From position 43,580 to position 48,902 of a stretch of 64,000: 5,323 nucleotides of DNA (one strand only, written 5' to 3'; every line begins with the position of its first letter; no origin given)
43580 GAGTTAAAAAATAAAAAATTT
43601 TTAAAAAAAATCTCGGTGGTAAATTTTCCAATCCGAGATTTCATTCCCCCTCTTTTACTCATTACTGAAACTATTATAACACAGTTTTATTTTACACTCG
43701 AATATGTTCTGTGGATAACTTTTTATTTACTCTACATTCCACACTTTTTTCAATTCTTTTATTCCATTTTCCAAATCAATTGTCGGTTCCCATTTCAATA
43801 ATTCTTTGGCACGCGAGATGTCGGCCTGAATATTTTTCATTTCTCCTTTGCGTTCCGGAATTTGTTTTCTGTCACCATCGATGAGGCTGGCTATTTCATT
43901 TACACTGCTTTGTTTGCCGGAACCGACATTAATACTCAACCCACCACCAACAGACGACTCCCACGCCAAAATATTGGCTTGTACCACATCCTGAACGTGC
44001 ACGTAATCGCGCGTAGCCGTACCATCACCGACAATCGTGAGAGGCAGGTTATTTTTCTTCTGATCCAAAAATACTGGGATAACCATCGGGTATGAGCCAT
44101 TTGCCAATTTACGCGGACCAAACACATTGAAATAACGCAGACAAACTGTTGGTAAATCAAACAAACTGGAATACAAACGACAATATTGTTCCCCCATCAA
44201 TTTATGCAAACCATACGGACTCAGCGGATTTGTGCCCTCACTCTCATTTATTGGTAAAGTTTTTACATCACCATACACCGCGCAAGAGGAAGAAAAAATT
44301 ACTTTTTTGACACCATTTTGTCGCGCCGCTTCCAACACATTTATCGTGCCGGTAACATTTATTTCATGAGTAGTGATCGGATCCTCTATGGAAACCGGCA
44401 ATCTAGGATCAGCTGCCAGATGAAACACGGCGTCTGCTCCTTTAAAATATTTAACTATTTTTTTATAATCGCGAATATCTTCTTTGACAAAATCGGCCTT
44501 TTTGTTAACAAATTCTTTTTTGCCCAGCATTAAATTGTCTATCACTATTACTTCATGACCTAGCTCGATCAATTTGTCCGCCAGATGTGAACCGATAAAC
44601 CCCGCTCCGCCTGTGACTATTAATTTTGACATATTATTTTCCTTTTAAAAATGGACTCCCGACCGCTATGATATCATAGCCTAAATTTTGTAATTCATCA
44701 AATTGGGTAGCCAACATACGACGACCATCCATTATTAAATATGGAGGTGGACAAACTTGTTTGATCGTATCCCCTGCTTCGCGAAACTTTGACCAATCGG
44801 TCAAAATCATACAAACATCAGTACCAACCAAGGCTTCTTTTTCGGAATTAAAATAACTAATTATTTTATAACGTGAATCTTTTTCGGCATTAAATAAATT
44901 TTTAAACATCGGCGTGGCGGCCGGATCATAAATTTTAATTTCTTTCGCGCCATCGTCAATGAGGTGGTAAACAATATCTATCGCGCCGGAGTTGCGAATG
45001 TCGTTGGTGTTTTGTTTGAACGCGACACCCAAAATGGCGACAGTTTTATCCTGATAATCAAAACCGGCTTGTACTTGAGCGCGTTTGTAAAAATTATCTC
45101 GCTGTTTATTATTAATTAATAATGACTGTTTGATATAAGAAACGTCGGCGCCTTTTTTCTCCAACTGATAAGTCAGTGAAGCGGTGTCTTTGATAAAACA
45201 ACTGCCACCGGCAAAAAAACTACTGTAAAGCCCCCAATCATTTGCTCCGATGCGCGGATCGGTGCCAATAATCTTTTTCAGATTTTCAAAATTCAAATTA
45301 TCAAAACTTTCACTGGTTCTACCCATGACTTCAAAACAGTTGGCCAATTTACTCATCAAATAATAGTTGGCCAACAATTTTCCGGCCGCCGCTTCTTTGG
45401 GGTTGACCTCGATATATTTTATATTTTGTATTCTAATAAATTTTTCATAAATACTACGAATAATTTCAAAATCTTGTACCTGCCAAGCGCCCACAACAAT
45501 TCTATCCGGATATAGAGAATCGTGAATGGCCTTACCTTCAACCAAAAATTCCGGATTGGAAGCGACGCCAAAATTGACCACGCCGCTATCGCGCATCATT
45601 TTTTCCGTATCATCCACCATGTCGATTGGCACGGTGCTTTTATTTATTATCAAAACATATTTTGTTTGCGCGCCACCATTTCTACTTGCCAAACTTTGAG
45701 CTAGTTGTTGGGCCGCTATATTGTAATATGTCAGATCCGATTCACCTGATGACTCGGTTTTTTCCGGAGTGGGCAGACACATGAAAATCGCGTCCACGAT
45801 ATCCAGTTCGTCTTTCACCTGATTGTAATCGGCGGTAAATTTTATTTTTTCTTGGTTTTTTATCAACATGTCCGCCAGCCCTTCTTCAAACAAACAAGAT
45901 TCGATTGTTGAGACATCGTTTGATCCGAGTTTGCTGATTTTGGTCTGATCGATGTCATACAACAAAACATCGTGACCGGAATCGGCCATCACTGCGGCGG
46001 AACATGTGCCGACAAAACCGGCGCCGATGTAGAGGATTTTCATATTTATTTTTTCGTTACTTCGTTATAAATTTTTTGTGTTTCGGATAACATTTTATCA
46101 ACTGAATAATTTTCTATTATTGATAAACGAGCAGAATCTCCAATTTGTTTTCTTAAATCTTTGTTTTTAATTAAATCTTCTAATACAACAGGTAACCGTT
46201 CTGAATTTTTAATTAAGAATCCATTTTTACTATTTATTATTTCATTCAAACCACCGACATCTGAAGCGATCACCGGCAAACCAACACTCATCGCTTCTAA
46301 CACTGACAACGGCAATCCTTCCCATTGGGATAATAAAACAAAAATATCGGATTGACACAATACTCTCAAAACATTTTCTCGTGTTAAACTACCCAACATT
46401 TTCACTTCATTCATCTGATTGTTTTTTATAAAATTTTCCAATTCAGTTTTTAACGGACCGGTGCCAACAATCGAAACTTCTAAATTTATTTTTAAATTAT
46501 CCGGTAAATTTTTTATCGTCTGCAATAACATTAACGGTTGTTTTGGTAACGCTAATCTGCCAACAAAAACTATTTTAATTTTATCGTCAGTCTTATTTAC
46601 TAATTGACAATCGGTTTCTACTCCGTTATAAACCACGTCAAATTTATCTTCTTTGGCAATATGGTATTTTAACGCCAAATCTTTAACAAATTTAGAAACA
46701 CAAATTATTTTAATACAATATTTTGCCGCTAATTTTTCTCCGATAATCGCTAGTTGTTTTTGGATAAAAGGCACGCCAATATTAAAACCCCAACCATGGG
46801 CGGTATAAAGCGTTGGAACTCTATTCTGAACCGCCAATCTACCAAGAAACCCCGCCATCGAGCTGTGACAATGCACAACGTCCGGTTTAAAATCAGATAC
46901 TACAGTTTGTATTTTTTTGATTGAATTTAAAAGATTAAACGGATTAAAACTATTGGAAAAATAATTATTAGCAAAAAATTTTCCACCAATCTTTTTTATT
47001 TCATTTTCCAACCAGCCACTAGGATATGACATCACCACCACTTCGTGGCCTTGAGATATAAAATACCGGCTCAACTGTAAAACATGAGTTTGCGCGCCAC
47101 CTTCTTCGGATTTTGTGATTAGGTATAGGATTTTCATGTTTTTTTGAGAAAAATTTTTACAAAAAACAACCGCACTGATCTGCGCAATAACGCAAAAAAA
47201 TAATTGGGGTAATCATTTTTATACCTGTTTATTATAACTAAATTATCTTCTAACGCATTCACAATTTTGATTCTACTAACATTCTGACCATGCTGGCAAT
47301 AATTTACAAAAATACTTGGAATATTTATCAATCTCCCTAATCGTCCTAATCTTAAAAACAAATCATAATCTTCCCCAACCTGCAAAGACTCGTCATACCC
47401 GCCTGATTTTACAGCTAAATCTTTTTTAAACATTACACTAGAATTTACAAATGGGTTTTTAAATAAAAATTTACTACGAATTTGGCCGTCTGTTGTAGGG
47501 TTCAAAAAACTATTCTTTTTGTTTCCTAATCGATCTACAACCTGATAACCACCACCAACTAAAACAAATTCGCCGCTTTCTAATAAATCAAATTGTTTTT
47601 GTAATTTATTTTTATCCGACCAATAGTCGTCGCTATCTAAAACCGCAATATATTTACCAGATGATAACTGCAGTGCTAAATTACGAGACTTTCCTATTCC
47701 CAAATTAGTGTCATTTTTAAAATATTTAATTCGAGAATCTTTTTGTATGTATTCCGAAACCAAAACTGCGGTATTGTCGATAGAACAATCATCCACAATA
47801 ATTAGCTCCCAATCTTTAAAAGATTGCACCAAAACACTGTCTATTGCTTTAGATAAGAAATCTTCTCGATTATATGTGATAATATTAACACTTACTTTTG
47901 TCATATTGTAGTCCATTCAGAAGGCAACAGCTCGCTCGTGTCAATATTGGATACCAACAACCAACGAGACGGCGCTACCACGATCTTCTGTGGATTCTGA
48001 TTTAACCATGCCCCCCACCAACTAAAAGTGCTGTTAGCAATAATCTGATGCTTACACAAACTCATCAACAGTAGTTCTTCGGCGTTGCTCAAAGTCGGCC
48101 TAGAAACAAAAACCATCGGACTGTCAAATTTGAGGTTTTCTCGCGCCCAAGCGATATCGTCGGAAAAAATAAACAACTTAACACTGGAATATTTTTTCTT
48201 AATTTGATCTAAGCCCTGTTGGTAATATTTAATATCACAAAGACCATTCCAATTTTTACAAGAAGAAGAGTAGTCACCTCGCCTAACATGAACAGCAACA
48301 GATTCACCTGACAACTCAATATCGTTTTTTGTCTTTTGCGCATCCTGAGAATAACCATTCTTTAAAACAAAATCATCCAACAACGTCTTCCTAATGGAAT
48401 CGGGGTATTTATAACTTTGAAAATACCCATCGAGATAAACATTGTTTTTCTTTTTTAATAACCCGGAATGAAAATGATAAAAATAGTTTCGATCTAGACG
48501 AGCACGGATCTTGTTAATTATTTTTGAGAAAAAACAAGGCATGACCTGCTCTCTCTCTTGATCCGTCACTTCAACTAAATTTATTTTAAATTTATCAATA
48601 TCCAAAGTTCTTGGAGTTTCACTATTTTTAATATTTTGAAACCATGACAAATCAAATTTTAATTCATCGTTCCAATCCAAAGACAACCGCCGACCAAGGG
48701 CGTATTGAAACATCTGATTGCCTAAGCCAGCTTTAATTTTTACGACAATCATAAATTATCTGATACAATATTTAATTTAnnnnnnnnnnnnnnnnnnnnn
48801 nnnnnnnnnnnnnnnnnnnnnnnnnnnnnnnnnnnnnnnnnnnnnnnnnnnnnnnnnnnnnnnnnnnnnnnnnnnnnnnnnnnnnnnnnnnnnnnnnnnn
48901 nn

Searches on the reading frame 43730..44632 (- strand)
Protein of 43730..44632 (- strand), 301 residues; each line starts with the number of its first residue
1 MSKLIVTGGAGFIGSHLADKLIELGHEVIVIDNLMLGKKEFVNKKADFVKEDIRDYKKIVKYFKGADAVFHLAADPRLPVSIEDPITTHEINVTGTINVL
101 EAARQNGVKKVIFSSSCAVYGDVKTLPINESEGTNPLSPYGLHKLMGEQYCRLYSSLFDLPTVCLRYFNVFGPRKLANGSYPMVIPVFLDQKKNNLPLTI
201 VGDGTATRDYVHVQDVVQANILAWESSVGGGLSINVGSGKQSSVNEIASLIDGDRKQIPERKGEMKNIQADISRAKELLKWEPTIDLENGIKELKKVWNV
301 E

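Call 13: search_protein_families(library=pfam, proteins=[window:43730-44632:-], max_evalue=0.001)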
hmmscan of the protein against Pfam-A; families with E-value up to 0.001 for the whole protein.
window:43730-44632:- (301 aa): 9 families
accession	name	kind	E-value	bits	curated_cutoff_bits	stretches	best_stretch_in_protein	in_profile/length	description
PF01370.27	Epimerase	-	9.2e-66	222.1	20.9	1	5-237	2-240/240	NAD dependent epimerase/dehydratase family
PF16363.11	GDP_Man_Dehyd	-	7.5e-58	197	27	1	5-293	1-331/332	GDP-mannose 4,6 dehydratase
PF01073.25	3Beta_HSD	-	3.2e-28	99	22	1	5-224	1-229/280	3-beta hydroxysteroid dehydrogenase/isomerase family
PF02719.21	Polysacc_synt_2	-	6.2e-21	75.3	20.2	1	5-249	2-241/293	Polysaccharide biosynthesis protein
PF04321.23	RmlD_sub_bind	-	4.1e-14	52.8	27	1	3-154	2-139/287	RmlD substrate binding domain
PF13460.12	NAD_binding_10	-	1.2e-12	48.5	27.2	1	8-125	1-107/184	NAD(P)H-binding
PF07993.18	NAD_binding_4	-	2.6e-10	40.3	20.1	1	63-172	86-209/258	Male sterility protein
PF05368.20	NmrA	-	3.7e-09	37.1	27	1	2-116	3-107/298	NmrA-like family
PF00106.31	adh_short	-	0.00012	22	26.6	1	5-68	4-73/195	short chain dehydrogenase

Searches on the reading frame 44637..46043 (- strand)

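Call 13: search_protein_families(library=pfam, proteins=[window:44637-46043:-], max_evalue=0.001)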
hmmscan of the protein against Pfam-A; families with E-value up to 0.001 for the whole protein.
window:44637-46043:- (469 aa): 4 families
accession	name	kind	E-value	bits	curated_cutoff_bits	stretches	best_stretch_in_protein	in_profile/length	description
PF03721.20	UDPG_MGDP_dh_N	-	6e-39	134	27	1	1-195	1-184/187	UDP-glucose/GDP-mannose dehydrogenase family, NAD binding domain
PF03720.21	UDPG_MGDP_dh_C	-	6.5e-23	81.5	30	1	336-444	1-101/103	UDP-glucose/GDP-mannose dehydrogenase family, UDP binding domain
PF00984.24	UDPG_MGDP_dh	-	1.6e-11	44.6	25.4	1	217-312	2-93/94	UDP-glucose/GDP-mannose dehydrogenase family, central domain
PF02737.24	3HCDH_N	-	5.3e-06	26.9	22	1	4-83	3-82/180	3-hydroxyacyl-CoA dehydrogenase, NAD binding domain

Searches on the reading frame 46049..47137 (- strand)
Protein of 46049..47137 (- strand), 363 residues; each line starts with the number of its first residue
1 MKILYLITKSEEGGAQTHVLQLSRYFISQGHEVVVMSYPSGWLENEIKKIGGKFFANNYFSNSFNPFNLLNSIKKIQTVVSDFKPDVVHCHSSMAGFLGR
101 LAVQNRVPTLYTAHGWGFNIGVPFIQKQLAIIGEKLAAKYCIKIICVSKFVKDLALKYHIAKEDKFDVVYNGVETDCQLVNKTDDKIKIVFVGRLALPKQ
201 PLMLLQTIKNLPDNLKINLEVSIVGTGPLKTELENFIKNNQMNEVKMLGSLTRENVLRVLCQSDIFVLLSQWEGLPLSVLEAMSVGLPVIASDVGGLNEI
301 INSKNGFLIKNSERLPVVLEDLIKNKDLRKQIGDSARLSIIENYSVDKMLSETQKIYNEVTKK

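Call 13: search_protein_families(library=pfam, proteins=[window:46049-47137:-], max_evalue=0.001)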
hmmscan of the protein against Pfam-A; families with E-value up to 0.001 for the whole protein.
window:46049-47137:- (363 aa): 7 families
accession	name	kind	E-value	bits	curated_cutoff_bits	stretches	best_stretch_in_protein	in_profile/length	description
PF00534.26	Glycos_transf_1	-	9.8e-35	120.1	26.4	1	181-337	10-170/172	Glycosyl transferases group 1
PF13439.12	Glyco_transf_4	-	4.2e-28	98.9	28.5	1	13-176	2-169/170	Glycosyltransferase Family 4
PF13692.12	Glyco_trans_1_4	-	5.1e-28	98.5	27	1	188-316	3-133/142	Glycosyl transferases group 1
PF13579.12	Glyco_trans_4_4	-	1.7e-17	64.6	29.7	1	13-172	1-158/158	Glycosyl transferase 4-like domain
PF13477.12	Glyco_trans_4_2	-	2.4e-12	47.6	23.4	1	2-121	1-113/139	Glycosyl transferase 4-like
PF13524.12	Glyco_trans_1_2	-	1.3e-07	32.1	25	1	205-349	6-138/144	Glycosyl transferase-like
PF20706.3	GT4-conflict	-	1.7e-07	31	26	1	185-308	196-327/385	Family 4 Glycosyltransferase in conflict systems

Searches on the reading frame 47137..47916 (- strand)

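Call 13: search_protein_families(library=pfam, proteins=[window:47137-47916:-], max_evalue=0.001)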
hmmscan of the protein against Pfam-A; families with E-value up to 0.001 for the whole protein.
window:47137-47916:- (260 aa): 3 families
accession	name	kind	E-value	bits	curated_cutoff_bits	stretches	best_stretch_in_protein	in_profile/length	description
PF00535.33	Glycos_transf_2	-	1.7e-34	119.6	23.3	1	9-138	1-129/168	Glycosyl transferase family 2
PF10111.15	Glyco_tranf_2_2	-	1.3e-19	71.2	27.3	1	28-214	19-223/276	Glycosyltransferase like family 2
PF13641.12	Glyco_tranf_2_3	-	2.5e-07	31.4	27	1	8-129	3-127/230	Glycosyltransferase like family 2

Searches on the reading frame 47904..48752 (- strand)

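Call 12: search_protein_families(library=pfam, proteins=[window:47904-48752:-], max_evalue=0.001)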
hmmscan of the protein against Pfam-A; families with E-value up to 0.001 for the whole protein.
window:47904-48752:- (283 aa): 1 family
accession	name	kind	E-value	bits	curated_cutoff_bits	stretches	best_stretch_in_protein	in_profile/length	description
PF01531.22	Glyco_transf_11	-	1.5e-35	123.4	23.9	1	4-264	35-278/298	Glycosyl transferase family 11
